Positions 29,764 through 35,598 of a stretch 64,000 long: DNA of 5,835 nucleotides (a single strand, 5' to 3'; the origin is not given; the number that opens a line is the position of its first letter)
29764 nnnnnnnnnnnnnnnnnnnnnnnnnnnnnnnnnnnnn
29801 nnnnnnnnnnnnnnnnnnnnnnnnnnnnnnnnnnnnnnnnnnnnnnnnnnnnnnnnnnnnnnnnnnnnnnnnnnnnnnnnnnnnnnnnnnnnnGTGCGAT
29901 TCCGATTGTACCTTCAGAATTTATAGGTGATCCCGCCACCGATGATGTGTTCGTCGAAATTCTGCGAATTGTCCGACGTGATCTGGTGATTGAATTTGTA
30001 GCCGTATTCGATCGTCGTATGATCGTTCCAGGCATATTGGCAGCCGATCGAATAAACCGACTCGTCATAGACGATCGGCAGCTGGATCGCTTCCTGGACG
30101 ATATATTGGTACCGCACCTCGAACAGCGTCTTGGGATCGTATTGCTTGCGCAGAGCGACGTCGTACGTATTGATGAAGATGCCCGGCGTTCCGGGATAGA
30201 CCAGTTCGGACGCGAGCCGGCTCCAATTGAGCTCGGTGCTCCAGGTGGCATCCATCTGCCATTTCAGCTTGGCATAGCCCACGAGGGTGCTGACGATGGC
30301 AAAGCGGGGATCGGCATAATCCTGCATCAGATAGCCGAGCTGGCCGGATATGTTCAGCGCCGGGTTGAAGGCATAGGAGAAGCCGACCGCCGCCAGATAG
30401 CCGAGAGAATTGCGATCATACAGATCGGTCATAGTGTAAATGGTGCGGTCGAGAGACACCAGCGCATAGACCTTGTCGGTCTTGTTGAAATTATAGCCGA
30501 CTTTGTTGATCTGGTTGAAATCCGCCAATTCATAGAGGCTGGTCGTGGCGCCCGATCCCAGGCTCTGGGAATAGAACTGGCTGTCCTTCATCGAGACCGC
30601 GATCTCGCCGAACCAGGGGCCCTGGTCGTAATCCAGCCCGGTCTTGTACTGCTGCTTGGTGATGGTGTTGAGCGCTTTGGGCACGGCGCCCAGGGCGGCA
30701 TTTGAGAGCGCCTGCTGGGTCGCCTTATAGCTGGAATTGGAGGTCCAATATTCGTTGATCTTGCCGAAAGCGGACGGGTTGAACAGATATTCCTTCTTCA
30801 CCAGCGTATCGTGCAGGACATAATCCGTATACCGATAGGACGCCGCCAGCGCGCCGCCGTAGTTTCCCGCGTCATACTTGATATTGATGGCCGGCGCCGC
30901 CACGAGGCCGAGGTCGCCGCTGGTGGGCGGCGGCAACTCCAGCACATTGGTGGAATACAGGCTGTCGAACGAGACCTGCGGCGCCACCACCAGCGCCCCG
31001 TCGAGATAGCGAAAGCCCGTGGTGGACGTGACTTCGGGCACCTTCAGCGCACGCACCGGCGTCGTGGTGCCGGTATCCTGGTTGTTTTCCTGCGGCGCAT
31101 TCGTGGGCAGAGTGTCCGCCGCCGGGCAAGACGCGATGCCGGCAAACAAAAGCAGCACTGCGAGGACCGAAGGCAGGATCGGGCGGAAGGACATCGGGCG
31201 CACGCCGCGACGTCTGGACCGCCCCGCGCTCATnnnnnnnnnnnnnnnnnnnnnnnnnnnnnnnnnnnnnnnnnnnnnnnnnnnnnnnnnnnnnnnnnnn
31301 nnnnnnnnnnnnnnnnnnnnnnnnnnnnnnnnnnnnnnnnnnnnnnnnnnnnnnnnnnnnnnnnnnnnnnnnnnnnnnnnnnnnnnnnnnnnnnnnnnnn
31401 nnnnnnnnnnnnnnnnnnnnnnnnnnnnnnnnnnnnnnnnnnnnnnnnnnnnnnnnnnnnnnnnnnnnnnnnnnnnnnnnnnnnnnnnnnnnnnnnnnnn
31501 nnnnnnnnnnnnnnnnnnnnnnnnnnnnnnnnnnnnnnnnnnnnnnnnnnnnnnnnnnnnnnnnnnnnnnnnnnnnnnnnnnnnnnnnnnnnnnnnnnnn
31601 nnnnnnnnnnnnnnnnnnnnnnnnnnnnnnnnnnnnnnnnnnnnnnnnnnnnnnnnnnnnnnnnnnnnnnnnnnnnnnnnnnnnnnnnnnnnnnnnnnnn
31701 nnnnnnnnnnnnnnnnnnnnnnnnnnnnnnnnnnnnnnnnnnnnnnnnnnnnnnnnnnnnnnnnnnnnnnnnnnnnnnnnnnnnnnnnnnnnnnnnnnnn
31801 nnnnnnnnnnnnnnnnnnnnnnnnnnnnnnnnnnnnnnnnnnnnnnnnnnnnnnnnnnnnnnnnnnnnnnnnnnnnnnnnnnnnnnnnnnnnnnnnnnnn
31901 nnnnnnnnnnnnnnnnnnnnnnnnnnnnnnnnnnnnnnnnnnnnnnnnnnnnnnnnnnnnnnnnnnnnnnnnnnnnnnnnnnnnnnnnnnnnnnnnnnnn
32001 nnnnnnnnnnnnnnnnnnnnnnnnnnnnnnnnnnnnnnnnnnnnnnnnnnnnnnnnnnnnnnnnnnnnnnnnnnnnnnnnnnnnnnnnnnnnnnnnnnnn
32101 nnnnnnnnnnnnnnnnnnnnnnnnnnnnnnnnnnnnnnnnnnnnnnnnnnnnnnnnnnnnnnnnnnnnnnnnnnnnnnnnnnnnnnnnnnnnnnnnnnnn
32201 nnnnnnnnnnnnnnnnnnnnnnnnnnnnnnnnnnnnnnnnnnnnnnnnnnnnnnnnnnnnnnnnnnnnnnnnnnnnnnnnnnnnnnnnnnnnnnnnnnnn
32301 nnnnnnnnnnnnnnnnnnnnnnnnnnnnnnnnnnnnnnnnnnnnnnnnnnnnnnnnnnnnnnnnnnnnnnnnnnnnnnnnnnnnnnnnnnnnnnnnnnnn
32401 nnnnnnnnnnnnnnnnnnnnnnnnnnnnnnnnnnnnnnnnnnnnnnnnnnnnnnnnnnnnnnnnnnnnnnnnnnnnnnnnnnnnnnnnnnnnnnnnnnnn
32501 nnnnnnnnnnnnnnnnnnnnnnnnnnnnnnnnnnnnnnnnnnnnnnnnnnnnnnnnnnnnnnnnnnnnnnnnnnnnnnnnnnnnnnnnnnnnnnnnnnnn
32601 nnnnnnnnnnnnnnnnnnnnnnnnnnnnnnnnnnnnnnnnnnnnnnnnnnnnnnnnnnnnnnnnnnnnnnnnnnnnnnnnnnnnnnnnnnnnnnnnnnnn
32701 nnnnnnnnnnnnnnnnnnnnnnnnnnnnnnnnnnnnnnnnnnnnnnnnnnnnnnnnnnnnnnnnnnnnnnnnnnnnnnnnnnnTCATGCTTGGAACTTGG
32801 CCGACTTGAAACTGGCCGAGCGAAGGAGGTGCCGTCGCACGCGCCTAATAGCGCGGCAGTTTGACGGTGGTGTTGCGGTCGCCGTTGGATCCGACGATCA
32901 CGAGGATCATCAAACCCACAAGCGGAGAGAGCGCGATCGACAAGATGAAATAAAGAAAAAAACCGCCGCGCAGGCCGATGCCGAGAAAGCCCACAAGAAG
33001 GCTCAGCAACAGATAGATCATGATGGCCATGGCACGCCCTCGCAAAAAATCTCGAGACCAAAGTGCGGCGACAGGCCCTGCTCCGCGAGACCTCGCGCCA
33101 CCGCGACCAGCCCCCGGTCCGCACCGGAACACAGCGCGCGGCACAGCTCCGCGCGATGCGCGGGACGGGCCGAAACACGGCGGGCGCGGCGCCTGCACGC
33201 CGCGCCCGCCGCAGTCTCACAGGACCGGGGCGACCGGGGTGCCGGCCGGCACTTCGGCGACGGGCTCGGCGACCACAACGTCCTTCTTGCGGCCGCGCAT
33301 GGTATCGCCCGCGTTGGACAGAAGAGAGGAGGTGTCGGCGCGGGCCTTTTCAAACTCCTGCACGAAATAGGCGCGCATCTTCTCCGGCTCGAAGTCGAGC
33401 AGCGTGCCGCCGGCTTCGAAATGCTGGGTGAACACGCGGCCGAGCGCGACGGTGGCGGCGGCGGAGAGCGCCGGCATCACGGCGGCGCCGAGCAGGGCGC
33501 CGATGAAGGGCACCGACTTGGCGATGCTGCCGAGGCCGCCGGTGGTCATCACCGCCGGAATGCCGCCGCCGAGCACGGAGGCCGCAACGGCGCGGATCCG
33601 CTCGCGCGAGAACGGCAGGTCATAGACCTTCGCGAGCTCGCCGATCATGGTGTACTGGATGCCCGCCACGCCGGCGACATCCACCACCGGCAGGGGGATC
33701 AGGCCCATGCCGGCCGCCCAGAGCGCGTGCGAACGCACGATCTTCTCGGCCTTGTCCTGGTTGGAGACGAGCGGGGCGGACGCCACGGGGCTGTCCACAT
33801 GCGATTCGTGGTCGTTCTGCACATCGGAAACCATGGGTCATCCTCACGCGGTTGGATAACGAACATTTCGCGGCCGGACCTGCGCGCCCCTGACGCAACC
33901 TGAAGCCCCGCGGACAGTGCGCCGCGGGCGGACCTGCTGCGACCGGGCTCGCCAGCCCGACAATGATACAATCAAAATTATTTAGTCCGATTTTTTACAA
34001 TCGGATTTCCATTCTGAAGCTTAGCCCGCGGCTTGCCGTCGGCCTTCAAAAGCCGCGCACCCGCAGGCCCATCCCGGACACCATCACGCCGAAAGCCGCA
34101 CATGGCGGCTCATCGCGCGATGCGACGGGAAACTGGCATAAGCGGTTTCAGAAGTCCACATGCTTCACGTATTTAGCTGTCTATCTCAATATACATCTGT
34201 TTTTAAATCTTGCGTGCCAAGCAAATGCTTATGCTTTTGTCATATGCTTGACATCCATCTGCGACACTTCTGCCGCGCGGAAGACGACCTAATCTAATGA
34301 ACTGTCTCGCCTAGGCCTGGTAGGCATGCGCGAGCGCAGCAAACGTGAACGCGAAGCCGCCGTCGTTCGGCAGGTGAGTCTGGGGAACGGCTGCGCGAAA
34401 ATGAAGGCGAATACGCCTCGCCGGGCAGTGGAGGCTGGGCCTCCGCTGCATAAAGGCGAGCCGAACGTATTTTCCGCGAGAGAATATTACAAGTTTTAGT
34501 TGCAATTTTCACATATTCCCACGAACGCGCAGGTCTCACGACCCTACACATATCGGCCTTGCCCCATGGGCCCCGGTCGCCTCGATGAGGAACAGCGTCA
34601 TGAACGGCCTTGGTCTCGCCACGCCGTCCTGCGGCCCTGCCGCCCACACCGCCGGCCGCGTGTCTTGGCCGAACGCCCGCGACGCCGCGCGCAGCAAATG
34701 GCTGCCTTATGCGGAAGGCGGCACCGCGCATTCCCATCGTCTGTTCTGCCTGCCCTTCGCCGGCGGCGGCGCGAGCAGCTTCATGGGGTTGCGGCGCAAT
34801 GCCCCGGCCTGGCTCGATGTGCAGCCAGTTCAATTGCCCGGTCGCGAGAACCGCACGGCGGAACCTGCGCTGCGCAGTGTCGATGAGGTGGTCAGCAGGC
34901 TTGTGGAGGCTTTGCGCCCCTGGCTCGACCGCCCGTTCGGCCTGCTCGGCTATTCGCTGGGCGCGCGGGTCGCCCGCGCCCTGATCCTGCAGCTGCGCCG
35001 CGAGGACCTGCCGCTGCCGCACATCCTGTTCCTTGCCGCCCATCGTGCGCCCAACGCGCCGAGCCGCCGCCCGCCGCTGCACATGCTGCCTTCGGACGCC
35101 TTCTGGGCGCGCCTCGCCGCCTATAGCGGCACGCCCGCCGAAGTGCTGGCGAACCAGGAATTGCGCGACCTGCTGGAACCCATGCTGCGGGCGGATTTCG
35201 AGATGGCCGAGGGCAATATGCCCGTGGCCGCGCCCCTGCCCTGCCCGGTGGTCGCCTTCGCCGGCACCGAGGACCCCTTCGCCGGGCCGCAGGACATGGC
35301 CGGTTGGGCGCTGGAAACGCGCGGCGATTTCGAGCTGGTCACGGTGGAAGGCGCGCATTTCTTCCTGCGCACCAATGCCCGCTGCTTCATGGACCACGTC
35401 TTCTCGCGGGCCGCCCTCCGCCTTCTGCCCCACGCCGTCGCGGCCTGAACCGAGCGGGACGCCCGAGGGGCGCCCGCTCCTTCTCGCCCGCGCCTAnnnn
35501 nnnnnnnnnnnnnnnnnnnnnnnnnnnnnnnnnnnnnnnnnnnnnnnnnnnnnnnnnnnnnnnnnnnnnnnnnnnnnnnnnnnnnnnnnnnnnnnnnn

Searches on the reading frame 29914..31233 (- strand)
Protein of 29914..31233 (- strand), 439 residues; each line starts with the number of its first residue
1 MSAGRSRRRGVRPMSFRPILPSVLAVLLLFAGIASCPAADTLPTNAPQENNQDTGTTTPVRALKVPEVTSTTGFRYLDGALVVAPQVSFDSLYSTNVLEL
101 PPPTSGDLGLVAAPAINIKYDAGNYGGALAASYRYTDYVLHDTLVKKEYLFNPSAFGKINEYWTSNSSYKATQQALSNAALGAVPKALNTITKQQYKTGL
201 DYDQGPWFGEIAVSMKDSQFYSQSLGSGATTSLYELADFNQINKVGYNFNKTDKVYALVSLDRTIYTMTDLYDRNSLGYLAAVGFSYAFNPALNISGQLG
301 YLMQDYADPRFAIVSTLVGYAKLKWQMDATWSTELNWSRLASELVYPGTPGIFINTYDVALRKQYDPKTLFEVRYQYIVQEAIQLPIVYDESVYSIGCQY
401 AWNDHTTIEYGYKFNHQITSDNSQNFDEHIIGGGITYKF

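Call 8: search_protein_families(library=pfam, proteins=[window:29914-31233:-], max_evalue=0.001)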
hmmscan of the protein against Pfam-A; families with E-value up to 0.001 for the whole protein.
window:29914-31233:- (439 aa): 1 family
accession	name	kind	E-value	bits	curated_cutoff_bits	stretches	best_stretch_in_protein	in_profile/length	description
PF10082.15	BBP2_2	-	1e-22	81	23.7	1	79-438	11-377/378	Putative beta-barrel porin 2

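Call 53: search_protein_families(library=ncbifam, proteins=[window:29914-31233:-], max_evalue=0.00001)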
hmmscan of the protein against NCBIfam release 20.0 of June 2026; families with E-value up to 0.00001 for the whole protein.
window:29914-31233:- (439 aa): 0 families

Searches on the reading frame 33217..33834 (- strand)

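Call 8: search_protein_families(library=pfam, proteins=[window:33217-33834:-], max_evalue=0.001)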
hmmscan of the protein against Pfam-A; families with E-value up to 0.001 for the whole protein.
window:33217-33834:- (205 aa): 1 family
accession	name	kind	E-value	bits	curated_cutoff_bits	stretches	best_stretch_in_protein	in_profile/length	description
PF05128.17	DUF697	-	1.4e-12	48.1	27.7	1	25-131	18-118/162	Domain of unknown function (DUF697)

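Call 53: search_protein_families(library=ncbifam, proteins=[window:33217-33834:-], max_evalue=0.00001)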
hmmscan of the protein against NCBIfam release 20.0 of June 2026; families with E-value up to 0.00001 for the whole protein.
window:33217-33834:- (205 aa): 0 families

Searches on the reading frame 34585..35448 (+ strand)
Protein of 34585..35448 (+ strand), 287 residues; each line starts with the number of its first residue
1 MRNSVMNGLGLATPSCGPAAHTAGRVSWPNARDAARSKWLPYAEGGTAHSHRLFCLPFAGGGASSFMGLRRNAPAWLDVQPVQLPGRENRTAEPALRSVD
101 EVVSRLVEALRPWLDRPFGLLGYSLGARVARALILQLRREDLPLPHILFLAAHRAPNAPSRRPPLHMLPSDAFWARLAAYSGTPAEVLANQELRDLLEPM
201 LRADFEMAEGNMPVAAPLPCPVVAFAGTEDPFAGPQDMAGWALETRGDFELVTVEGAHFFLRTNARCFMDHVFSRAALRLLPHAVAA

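Call 33: search_protein_families(library=pfam, proteins=[window:34585-35448:+], max_evalue=0.001)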
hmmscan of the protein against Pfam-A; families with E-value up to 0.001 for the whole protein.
window:34585-35448:+ (287 aa): 1 family
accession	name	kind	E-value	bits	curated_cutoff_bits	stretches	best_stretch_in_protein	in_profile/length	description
PF00975.26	Thioesterase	-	2.8e-34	119.7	26.4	1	52-267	2-217/226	Thioesterase domain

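Call 53: search_protein_families(library=ncbifam, proteins=[window:34585-35448:+], max_evalue=0.00001)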
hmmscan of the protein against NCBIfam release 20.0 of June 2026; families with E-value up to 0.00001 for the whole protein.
window:34585-35448:+ (287 aa): 0 families
